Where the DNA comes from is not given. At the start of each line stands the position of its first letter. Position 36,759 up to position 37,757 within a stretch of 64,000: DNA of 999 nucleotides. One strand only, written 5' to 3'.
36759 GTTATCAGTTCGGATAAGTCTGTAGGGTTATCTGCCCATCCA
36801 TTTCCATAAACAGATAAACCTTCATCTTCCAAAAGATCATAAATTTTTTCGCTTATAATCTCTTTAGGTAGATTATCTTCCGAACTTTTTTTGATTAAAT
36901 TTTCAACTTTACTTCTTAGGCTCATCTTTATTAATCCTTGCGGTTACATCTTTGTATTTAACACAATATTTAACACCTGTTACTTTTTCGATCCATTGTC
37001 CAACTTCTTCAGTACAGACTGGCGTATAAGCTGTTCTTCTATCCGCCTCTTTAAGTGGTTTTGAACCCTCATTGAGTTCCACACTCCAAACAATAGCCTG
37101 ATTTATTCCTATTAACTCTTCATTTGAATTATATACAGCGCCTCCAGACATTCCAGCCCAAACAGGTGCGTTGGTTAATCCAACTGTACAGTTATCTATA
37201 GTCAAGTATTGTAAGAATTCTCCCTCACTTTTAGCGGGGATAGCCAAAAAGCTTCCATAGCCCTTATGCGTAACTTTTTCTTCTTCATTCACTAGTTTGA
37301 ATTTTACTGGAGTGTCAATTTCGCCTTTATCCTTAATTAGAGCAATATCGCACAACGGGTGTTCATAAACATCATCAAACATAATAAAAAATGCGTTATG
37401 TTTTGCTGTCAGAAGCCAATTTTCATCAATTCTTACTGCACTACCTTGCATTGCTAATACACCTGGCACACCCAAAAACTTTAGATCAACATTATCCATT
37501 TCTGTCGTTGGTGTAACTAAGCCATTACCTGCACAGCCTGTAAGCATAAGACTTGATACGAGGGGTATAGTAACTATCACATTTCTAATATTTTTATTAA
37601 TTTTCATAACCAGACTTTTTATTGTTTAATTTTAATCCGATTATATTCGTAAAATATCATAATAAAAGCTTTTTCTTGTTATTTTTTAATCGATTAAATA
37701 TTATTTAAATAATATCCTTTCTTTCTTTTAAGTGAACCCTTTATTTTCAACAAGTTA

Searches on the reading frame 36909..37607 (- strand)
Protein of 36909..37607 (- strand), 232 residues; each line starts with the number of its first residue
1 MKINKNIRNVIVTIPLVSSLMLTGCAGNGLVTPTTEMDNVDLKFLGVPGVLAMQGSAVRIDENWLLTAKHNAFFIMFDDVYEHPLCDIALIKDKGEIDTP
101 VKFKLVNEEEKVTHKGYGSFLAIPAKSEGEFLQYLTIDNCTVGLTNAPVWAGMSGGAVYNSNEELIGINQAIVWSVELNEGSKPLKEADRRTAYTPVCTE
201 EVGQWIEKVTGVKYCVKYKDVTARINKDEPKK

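Call 10: search_protein_families(library=pfam, proteins=[window:36909-37607:-], max_evalue=0.001)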
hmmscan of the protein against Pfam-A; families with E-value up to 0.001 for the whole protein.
window:36909-37607:- (232 aa): 1 family
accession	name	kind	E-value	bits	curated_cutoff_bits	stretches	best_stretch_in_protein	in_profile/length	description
PF13365.12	Trypsin_2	-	0.0008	20.6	27.6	0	139-168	116-144/144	Trypsin-like peptidase domain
